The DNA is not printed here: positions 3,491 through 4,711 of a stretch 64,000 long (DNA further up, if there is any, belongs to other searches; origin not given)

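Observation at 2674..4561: Candidate two-gene defence module next to an R-M pair: PD-(D/E)xK-motif protein plus membrane/coiled-coil/zinc-ribbon protein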

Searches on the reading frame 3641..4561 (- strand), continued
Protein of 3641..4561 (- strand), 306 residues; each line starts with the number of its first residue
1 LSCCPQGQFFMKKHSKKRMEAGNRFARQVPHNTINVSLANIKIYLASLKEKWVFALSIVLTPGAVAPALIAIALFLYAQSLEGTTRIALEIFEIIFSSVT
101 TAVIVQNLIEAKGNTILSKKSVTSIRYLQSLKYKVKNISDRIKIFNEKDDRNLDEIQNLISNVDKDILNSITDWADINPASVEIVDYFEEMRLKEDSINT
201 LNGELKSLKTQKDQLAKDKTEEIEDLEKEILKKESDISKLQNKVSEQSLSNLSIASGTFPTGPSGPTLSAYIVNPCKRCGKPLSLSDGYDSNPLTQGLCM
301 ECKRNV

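Call 100: search_solved_structures(query=A7, max_evalue=1)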
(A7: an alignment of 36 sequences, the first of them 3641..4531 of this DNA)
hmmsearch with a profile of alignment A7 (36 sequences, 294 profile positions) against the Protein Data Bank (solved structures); distinct sequences matched with E-value up to 1: 230 (the best 60 are shown).
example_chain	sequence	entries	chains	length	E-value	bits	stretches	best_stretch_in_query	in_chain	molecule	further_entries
4ilo_A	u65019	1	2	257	3.8e-05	26.2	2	178-290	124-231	CT398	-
1zxa_A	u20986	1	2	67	0.0001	24.7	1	182-226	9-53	cGMP-dependent protein kinase 1, alpha isozyme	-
7aih_BG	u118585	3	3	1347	0.0028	20.1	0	173-290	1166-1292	mL100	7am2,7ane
8qox_B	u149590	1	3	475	0.0032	19.8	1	190-247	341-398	Conserved membrane protein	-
4cis_A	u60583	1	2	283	0.0049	19.3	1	211-292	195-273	FORMAMIDOPYRIMIDIN DNA GLYCOSYLASE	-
4r4m_A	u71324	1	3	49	0.0085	18.5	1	184-226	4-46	cGMP-dependent protein kinase 1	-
4nkj_A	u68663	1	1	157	0.009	18.4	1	174-264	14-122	Hemagglutinin HA2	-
6h0s_A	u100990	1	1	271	0.0096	18.3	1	211-291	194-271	Formamidopyrimidine-DNA glycosylase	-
8gi0_F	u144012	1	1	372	0.01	18.2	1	166-252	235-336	Peroxisomal membrane protein PEX14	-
4r4l_A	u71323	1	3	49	0.01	18.2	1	184-226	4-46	cGMP-dependent protein kinase 1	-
1pji_A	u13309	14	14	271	0.011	18.1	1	211-291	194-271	Formamidopyrimidine-DNA glycosylase | DNA glycosylase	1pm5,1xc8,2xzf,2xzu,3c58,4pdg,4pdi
1kfv_A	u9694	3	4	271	0.011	18.1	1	211-291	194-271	Formamido-pyrimidine DNA glycosylase | Formamidopyrimidine-DNA glycosylase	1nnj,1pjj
1tdz_A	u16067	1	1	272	0.011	18.1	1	211-291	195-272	formamidopyrimidine-DNA glycosylase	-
6rnr_A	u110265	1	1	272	0.011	18.1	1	211-291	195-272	Formamidopyrimidine-DNA glycosylase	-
2i1j_A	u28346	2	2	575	0.012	18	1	161-230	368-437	Moesin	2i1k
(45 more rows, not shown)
